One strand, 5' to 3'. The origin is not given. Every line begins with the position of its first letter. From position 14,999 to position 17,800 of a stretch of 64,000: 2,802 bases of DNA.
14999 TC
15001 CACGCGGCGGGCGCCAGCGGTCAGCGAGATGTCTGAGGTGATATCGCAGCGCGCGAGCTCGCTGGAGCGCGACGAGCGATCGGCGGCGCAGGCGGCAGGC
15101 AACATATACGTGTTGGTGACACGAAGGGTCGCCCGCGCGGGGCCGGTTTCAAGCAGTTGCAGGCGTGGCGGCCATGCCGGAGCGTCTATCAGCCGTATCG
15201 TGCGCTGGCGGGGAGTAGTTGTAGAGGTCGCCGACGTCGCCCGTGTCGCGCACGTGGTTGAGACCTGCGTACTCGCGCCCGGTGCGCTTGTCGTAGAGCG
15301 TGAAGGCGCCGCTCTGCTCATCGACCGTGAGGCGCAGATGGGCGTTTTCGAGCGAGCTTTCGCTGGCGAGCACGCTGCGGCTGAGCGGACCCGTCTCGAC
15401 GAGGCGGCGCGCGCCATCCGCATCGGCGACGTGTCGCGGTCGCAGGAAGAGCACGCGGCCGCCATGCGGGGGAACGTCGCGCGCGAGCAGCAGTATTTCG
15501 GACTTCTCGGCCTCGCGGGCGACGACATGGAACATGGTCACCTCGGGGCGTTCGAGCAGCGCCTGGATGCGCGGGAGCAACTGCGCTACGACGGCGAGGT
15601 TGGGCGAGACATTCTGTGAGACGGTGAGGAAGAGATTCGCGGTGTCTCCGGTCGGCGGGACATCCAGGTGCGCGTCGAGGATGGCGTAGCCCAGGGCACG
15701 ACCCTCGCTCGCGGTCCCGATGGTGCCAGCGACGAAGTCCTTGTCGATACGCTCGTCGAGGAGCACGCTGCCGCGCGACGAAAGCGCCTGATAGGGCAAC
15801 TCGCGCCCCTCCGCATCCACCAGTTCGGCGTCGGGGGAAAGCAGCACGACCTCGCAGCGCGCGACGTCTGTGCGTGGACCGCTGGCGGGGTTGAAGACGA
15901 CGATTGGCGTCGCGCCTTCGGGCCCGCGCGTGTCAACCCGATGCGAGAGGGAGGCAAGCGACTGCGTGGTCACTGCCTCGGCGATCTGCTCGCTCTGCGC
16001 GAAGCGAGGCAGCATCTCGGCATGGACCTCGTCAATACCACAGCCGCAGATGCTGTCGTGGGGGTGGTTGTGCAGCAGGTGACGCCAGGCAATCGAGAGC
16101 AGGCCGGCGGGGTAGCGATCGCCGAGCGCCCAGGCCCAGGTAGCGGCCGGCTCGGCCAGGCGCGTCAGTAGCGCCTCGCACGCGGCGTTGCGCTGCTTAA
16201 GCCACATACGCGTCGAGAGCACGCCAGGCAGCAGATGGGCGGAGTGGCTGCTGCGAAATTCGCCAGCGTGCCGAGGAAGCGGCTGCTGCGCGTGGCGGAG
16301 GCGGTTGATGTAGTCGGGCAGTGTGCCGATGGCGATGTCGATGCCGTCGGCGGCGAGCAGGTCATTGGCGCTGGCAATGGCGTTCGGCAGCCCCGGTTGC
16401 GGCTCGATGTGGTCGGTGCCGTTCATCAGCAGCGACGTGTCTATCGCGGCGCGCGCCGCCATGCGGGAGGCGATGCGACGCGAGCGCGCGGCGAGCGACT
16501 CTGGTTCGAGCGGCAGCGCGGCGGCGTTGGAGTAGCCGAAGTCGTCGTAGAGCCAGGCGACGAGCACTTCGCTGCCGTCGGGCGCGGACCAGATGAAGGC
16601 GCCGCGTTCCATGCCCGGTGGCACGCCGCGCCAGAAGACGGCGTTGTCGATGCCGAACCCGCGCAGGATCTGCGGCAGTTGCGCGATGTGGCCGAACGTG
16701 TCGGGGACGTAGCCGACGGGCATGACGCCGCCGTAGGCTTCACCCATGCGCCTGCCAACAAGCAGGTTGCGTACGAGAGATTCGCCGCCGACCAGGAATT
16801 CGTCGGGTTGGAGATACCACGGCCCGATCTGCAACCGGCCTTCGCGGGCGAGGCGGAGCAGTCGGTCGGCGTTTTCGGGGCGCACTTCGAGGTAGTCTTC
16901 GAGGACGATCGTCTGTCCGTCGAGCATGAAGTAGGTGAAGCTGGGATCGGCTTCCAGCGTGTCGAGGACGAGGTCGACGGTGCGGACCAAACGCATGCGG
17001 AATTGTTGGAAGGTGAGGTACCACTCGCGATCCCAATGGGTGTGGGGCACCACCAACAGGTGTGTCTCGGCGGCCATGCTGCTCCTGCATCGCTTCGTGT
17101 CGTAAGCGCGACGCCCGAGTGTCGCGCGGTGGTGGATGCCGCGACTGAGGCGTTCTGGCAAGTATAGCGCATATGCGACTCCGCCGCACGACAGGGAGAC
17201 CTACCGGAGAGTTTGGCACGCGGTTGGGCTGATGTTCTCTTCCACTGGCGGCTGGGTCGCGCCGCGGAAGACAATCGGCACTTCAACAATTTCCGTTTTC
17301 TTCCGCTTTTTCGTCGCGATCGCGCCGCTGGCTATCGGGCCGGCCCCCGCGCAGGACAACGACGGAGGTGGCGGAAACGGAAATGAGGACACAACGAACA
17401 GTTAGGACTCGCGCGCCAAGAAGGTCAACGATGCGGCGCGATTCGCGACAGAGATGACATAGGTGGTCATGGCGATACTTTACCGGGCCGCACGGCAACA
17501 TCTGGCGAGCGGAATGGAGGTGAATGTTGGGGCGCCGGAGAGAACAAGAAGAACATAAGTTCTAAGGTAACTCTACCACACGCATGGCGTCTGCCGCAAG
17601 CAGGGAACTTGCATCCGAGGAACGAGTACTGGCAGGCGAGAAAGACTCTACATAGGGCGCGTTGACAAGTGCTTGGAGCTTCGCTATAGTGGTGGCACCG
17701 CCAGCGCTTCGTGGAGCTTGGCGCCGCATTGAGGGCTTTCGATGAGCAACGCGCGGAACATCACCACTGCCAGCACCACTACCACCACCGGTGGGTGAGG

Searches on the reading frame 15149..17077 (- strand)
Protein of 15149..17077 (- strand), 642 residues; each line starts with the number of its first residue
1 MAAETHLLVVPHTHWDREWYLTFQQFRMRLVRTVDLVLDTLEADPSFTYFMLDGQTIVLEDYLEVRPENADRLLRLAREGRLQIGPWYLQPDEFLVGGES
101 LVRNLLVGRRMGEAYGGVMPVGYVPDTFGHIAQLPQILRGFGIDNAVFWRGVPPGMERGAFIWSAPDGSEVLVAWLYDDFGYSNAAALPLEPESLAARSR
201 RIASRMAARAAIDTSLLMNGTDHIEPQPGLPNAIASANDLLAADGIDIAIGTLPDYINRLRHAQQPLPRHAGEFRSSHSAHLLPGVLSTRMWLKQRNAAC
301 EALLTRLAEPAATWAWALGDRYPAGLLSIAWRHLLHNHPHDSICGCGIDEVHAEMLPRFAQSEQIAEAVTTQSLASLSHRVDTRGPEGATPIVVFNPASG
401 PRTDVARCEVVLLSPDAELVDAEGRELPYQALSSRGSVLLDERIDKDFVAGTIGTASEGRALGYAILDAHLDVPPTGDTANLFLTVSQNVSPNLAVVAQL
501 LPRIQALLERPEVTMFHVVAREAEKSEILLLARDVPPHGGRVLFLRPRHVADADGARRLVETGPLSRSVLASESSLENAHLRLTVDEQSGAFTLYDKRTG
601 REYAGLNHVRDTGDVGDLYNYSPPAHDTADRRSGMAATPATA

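Call 15: search_protein_families(library=pfam, proteins=[window:15149-17077:-])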
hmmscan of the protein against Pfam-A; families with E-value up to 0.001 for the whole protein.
window:15149-17077:- (642 aa): 2 families
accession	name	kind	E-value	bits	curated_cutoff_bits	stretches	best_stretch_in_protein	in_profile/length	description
PF01074.27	Glyco_hydro_38N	-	1.5e-36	126.6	25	1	7-262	2-257/270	Glycosyl hydrolases family 38 N-terminal domain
PF09261.16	Alpha-mann_mid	-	4.1e-12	46.5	31.1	1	285-377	5-96/96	Alpha mannosidase middle domain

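Call 38: find_homologous_proteins(query=window:15149-17077:-, max_evalue=1e-80)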
Query window:15149-17077:- (642 aa): 7267 proteins with E <= 1e-80 among 8000 candidates; the best 120 are listed.
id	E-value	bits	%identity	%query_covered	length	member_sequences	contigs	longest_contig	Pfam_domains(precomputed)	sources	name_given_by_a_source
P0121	0.0e+0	1456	100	100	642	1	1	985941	PF09261.17,PF01074.29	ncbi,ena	-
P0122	0.0e+0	1180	82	98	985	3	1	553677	PF09261.17,PF07748.20,PF01074.29,PF17677.8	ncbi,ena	-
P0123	0.0e+0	1180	83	98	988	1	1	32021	PF09261.17,PF07748.20,PF01074.29,PF17677.8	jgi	jgi:mannosylglycerate hydrolase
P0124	0.0e+0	1040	73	98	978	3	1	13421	PF09261.17,PF07748.20,PF01074.29,PF17677.8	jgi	jgi:mannosylglycerate hydrolase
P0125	1.8e-289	980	69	98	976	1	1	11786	PF09261.17,PF07748.20,PF01074.29,PF17677.8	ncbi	-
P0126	1.2e-264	898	65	97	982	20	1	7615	PF09261.17,PF07748.20,PF01074.29,PF17677.8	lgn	-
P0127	3.9e-261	886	64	98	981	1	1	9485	PF09261.17,PF07748.20,PF01074.29,PF17677.8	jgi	jgi:alpha-mannosidase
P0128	1.1e-258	878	64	97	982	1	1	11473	PF09261.17,PF07748.20,PF01074.29,PF17677.8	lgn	-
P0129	1.3e-258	878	60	99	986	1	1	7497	PF09261.17,PF07748.20,PF01074.29,PF17677.8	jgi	jgi:alpha-mannosidase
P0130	1.5e-257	874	63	98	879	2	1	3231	PF09261.17,PF07748.20,PF01074.29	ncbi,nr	ncbi:MAG TPA: glycoside hydrolase family 38 C-terminal domain-containing protein, partial [Ktedonoba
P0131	1.7e-254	864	62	98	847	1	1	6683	PF09261.17,PF07748.20,PF01074.29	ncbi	ncbi:MAG: alpha-mannosidase, partial [Ktedonobacterales bacterium]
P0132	4.5e-254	863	63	98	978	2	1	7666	PF09261.17,PF07748.20,PF01074.29,PF17677.8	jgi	jgi:alpha-mannosidase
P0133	2.4e-250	851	59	98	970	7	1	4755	PF09261.17,PF07748.20,PF01074.29,PF17677.8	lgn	-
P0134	4.4e-250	850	60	98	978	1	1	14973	PF09261.17,PF07748.20,PF01074.29,PF17677.8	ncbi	-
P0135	5.7e-250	849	62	98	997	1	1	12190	PF09261.17,PF07748.20,PF01074.29,PF17677.8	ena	-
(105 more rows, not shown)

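Call 39: find_encoding_contigs(protein=P0121, flank=1000, max_places=2)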
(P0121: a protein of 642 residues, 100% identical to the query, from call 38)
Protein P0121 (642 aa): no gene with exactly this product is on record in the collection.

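Call 40: find_encoding_contigs(protein=P0122, flank=10000, max_places=3)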
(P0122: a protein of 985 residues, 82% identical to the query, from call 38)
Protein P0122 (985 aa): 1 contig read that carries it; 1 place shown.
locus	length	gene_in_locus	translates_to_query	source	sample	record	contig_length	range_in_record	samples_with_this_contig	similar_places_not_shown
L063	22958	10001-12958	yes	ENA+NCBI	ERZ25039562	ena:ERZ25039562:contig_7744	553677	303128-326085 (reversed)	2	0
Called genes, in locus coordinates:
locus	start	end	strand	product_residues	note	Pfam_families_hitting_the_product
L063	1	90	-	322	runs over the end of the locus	PF00384:Molybdopterin (weak), PF01568:Molydop_binding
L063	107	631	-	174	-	-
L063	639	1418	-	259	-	PF00384:Molybdopterin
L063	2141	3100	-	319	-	-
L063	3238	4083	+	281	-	PF03808:Glyco_tran_WecG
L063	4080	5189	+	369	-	PF00294:PfkB, PF08543:Phos_pyr_kin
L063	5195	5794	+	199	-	PF01467:CTP_transf_like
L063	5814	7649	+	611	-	PF03023:MurJ, PF13440:Polysacc_synt_3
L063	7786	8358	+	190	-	PF00239:Resolvase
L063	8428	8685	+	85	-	-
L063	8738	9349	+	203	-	-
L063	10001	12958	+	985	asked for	PF01074:Glyco_hydro_38N, PF09261:Alpha-mann_mid, PF07748:Glyco_hydro_38C, PF17677:Glyco_hydro38C2 (weak)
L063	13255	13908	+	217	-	PF17032:Zn_ribbon_15 (faint), PF13248:Zn_ribbon_3 (faint), PF12773:DZR, PF13240:Zn_Ribbon_1 (faint)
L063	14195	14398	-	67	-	-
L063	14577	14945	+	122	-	PF07045:DUF1330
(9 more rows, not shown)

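Call 41: find_encoding_contigs(protein=P0123, flank=10000, max_places=3)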
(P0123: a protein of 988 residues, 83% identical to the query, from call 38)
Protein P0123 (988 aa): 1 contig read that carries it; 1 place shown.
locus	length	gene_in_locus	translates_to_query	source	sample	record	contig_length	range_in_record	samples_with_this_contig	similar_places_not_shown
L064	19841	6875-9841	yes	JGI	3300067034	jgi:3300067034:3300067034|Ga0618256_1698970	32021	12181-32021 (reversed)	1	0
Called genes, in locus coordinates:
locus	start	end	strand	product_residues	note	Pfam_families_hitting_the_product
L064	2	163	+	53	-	?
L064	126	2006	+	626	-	PF03023:MurJ, PF13440:Polysacc_synt_3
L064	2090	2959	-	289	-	PF00106:adh_short, PF01370:Epimerase, PF08659:KR, PF13561:adh_short_C2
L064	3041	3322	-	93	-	PF03992:ABM (weak)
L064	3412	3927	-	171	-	-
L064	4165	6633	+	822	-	PF01381:HTH_3, PF13560:HTH_31, PF00931:NB-ARC, PF13191:AAA_16 (weak), PF13401:AAA_22 (weak), PF25872:HTH_77, PF17874:TPR_MalT, PF13424:TPR_12, +2 more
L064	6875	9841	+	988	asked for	PF01074:Glyco_hydro_38N, PF09261:Alpha-mann_mid, PF07748:Glyco_hydro_38C, PF17677:Glyco_hydro38C2 (weak)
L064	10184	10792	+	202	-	PF17032:Zn_ribbon_15 (faint), PF12773:DZR, PF13240:Zn_Ribbon_1 (faint), PF13248:Zn_ribbon_3 (weak)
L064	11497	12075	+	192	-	PF03551:PadR, PF10400:Vir_act_alpha_C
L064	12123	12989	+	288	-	PF12974:Phosphonate-bd, PF13531:SBP_bac_11, PF01547:SBP_bac_1, PF12727:PBP_like (weak)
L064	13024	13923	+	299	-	PF00528:BPD_transp_1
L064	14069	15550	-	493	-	PF00009:GTP_EFTU (weak), PF01926:MMR_HSR1, PF02421:FeoB_N, PF04548:AIG1 (weak), PF00009:GTP_EFTU, PF01926:MMR_HSR1, PF02421:FeoB_N, PF14714:KH_dom-like, +5 more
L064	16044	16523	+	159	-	PF20935:DUF6847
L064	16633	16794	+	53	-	-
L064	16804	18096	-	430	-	PF02463:SMC_N, PF13476:AAA_23 (weak), PF02463:SMC_N (weak)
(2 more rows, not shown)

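Call 50: list_cluster_members(proteins=[P0121, P0122])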
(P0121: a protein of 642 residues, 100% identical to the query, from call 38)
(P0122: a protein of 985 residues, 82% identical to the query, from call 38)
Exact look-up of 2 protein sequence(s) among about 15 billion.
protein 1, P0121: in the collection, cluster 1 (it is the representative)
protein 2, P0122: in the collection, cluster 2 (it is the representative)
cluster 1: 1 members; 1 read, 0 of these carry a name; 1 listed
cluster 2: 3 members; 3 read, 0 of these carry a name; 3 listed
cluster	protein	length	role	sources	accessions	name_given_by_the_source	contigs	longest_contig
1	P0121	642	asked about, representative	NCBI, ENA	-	-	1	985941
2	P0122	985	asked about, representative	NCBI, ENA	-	-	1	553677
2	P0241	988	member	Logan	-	-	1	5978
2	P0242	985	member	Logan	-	-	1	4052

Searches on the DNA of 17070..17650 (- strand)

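Call 55: search_rna_families(source=window, start=17070, end=17650, threshold=evalue, max_evalue=10)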
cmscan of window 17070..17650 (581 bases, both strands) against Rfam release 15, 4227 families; matches with E-value up to 10: 2.
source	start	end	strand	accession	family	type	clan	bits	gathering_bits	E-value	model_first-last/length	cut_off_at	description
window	17070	17141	+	RF02935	che1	Gene; sRNA;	-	17.6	54.1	3.5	18-91/91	5'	che1 RNA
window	17496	17529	+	RF03130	L19-Flavobacteria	Cis-reg; leader;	-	15.5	31.5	5.8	1-29/29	no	L19-Flavobacteria ribosomal protein leader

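Call 86: search_dna_similar(query=window:17281-17317:-, collection=plasmids, mode=distant, max_evalue=10, max_rows=15)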
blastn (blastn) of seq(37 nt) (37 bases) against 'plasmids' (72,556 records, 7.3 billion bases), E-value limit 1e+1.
Records with a match: 19; places in all: 19; records where one place covers at least 80% of the query: 1.
Best place of each record, by identity: >=99% 11; 95-99% 2; 90-95% 5; 80-90% 1.
By first word of the organism name: Thermus 7; Persicobacter 2; Arsenophonus 2; Ensifer 1; Megamonas 1; Agrobacterium 1; Rothia 1; Halobaculum 1; Nostoc 1; Spirosoma 1; and 1 more.
By predicted mobility (MOB-suite, as given by PLSDB): non-mobilizable 13; mobilizable 3; conjugative 3.
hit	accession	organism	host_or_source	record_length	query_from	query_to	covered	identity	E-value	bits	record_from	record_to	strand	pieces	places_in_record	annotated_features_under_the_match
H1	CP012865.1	Persicobacter sp. JZB09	cell culture,soil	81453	7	37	84%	87.1%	1e-1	39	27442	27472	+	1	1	record has no annotation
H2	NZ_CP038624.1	Arsenophonus nasoniae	Nasonia vitripennis,pure culture,whole ...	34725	3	27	68%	92.0%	4e-1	37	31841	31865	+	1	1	LuxR C-terminal-related transcriptional regulator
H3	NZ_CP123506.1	Arsenophonus nasoniae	Pachycrepoideus vindemmiae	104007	3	27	68%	92.0%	4e-1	37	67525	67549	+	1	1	LuxR C-terminal-related transcriptional regulator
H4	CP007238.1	Ensifer adhaerens OV14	-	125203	13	35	62%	91.3%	5e+0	34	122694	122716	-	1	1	none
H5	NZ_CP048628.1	Megamonas funiformis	Homo sapiens,isolate gDNA,feces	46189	7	29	62%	91.3%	5e+0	34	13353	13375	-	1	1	MobA/MobL family protein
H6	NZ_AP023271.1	Agrobacterium vitis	Vitis vinifera,grapevine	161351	13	35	62%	91.3%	5e+0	34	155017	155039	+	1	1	hypothetical protein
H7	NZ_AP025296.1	Persicobacter psychrovividus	-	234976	17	36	54%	100.0%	4e-1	37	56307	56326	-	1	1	S8 family serine peptidase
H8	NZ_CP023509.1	Rothia mucilaginosa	Homo sapiens,blood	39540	5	25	57%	95.2%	5e+0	35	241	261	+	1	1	hypothetical protein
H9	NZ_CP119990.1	Halobaculum marinum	cell culture,sediment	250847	7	27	57%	95.2%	5e+0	35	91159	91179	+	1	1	CoA-binding protein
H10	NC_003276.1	Nostoc sp. PCC 7120 = FACHB-418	-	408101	20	37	49%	100.0%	5e+0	34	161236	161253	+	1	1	ISL3 family transposase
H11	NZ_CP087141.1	Spirosoma sp. KNUC1025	Brassica napus,single cell,rhizosphere ...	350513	16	33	49%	100.0%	5e+0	34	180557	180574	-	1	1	none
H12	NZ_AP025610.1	Thermus thermophilus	-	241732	11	28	49%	100.0%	5e+0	34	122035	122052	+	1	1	hypothetical protein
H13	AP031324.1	Thermus thermophilus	-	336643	11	28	49%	100.0%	5e+0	34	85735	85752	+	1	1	hypothetical protein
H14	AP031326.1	Thermus thermophilus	-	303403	11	28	49%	100.0%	5e+0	34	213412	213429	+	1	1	hypothetical protein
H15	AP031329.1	Thermus thermophilus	-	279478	11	28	49%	100.0%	5e+0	34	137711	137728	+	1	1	hypothetical protein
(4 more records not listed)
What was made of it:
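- Tried and rejected: The plasmid BLAST gave only chance hits (call 86).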
